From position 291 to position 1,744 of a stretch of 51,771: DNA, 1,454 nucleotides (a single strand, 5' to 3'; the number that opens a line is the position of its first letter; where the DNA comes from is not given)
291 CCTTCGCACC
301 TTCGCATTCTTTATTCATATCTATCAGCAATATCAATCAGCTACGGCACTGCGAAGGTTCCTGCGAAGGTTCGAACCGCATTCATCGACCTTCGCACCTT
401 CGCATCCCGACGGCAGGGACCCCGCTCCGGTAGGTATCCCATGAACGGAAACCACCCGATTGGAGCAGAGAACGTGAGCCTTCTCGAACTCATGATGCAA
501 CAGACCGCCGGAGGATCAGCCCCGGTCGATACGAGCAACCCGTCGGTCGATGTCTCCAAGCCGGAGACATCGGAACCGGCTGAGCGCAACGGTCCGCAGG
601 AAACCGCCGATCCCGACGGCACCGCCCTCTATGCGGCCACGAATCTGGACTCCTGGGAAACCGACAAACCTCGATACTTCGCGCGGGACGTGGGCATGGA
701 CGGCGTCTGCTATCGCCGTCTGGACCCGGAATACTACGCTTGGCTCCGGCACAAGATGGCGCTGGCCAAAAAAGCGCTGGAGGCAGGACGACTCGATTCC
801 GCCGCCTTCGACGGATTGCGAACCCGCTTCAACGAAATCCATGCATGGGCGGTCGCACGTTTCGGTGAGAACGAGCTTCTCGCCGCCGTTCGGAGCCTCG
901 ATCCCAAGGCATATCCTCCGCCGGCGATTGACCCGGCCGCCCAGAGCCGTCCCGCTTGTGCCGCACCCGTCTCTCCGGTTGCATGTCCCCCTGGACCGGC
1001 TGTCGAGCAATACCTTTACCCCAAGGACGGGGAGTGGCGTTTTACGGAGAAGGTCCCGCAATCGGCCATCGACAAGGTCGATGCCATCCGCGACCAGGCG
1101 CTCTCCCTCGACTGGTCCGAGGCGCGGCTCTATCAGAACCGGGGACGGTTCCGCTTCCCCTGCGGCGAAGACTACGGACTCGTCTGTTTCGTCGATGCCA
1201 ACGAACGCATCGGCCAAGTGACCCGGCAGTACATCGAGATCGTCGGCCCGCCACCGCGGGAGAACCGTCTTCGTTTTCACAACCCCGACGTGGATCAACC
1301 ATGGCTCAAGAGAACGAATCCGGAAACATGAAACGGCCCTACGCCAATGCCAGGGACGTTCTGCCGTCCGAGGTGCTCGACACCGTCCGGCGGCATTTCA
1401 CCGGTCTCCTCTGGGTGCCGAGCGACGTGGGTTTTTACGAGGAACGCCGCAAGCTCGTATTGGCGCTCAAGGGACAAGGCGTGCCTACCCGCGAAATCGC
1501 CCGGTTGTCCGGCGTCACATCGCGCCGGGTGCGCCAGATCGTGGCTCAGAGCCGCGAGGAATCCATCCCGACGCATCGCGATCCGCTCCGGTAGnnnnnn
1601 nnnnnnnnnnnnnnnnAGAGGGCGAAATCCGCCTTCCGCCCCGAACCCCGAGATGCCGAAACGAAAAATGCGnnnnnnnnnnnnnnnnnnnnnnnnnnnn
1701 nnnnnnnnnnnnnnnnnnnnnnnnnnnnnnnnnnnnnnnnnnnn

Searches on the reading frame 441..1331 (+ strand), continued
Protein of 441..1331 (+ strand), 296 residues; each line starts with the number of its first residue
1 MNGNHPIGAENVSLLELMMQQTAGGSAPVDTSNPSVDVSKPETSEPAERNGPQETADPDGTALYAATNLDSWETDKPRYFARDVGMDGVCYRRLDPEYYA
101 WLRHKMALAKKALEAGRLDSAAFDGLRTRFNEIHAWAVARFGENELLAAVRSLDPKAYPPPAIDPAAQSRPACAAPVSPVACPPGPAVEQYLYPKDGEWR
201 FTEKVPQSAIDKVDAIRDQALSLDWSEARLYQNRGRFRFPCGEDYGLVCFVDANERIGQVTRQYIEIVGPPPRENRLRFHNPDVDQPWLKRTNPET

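Call 78: search_solved_structures(query=L408:171-764:+, max_evalue=1, show_alignments=2)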
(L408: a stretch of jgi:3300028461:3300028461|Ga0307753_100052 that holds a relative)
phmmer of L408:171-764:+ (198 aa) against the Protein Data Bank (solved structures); distinct sequences matched with E-value up to 1: 6.
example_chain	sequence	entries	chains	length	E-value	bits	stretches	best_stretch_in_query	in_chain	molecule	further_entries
2q1z_A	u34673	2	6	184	0.017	18.3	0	139-183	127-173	RpoE, ECF SigE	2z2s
2lvs_A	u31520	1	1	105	0.052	16.7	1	150-186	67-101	Putative uncharacterized protein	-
9m9d_F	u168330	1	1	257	0.15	15.2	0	137-189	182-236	ECF RNA polymerase sigma factor SigE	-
9m9e_F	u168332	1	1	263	0.17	15.1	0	137-189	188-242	ECF RNA polymerase sigma factor SigE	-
9m98_F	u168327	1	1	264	0.17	15.1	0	137-189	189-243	ECF RNA polymerase sigma factor SigE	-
9isn_F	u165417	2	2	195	0.7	13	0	29-79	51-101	ECF sigma factor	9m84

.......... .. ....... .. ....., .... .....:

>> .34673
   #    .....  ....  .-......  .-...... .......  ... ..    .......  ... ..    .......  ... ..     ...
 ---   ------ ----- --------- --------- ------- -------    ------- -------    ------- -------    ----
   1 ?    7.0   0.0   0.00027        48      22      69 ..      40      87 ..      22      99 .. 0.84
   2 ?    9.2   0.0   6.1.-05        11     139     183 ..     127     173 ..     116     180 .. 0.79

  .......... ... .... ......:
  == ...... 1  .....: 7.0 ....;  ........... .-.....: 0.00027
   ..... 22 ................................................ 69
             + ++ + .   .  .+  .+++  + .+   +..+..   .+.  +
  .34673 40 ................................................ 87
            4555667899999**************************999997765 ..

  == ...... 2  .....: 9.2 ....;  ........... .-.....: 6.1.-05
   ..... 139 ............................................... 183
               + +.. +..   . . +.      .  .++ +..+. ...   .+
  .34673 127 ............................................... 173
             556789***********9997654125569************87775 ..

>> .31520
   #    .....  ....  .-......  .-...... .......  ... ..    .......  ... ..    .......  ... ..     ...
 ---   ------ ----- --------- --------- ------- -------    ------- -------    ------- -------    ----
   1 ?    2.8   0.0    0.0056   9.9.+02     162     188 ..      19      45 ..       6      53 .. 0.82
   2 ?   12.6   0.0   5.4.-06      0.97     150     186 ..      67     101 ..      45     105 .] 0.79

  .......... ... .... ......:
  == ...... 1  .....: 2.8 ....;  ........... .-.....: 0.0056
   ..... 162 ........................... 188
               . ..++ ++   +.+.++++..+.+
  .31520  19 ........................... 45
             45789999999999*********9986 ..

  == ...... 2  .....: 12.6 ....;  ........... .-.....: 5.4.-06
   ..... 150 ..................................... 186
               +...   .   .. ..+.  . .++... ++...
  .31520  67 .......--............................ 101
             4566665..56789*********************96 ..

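Call 79: search_protein_families(library=ncbifam, proteins=[L408:171-764:+, L249:275-871:+, window:441-1331:+], max_evalue=0.01)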
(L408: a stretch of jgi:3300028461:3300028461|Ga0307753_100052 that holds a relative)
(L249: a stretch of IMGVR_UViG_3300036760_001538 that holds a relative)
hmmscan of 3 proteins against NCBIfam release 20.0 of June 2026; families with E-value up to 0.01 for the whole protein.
L408:171-764:+ (198 aa): 7 families
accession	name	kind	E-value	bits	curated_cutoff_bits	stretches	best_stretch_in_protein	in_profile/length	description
TIGR02937.1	sigma70-ECF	superfamily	6e-12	45.5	42.9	1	15-187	12-159/165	sigma-70 family RNA polymerase sigma factor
NF010500.0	PRK13919.1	subfamily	0.00016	21.9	226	1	25-81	39-95/186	putative RNA polymerase sigma E protein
NF009172.0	PRK12519.1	subfamily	0.00028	20.5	222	0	34-66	54-85/194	RNA polymerase sigma factor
TIGR02985.1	Sig70_bacteroi1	subfamily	0.001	19.3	126.4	0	33-184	25-153/162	RNA polymerase sigma-70 factor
NF041236.1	CAS_III-E_sigma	exception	0.0033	17.4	100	1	12-100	25-117/206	type III-E CRISPR-associated RpoE-like sigma factor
TIGR02479.1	FliA_WhiG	subfamily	0.0037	17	189.6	0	16-65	7-56/224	FliA/WhiG family RNA polymerase sigma factor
NF007229.0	PRK09647.1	equivalog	0.0039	16.5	265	0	135-190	142-199/220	RNA polymerase sigma factor SigE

L249:275-871:+ (199 aa): 6 families
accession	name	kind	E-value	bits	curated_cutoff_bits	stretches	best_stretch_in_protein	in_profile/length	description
TIGR02937.1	sigma70-ECF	superfamily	1e-10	41.5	42.9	1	15-185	11-159/165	sigma-70 family RNA polymerase sigma factor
NF010500.0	PRK13919.1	subfamily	1.1e-06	29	226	1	25-188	39-181/186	putative RNA polymerase sigma E protein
TIGR02989.1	Sig-70_gvs1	subfamily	0.00064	19.7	124.55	0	21-184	13-151/158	RNA polymerase sigma-70 factor, Rhodopirellula/Verrucomicrobium family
TIGR02985.1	Sig70_bacteroi1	subfamily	0.0007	19.9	126.4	0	32-181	24-152/162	RNA polymerase sigma-70 factor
NF007227.0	PRK09645.1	subfamily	0.0017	18.3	202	1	116-180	94-159/177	sigma-70 family RNA polymerase sigma factor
NF009186.0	PRK12534.1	equivalog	0.0068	16.2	267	0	33-86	49-101/187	RNA polymerase sigma factor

window:441-1331:+ (296 aa): 0 families

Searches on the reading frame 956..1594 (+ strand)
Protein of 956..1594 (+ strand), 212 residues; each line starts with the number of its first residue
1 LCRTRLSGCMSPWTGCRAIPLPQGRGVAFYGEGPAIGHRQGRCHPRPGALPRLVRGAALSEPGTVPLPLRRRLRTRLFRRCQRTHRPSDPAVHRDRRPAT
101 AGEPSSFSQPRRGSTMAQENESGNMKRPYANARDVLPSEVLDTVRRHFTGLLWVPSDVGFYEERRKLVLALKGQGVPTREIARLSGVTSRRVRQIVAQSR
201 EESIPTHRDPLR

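Call 9: search_protein_families(library=phrogs, proteins=[window:956-1594:+], max_evalue=0.01)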
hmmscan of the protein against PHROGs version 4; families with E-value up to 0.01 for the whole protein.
window:956-1594:+ (212 aa): 2 families
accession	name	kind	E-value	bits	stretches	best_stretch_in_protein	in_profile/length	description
phrog_836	-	transcription regulation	4e-05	24.8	1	128-202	47-123/133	late transcriptional activator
phrog_686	-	DNA, RNA and nucleotide metabolism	0.0062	17.8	0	165-201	38-74/76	HTH DNA binding protein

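Call 10: search_protein_families(library=pfam, proteins=[window:956-1594:+], max_evalue=0.01)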
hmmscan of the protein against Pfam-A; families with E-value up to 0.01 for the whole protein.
window:956-1594:+ (212 aa): 3 families
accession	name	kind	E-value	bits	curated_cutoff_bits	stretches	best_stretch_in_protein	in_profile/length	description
PF13384.12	HTH_23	-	3.8e-05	23.8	24.6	1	162-203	4-45/50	Homeodomain-like domain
PF13518.12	HTH_28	-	9.8e-05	22.8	25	1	163-202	1-39/52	Helix-turn-helix domain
PF08281.18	Sigma70_r4_2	-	0.0042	17.1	25.7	1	163-201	14-52/54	Sigma-70, region 4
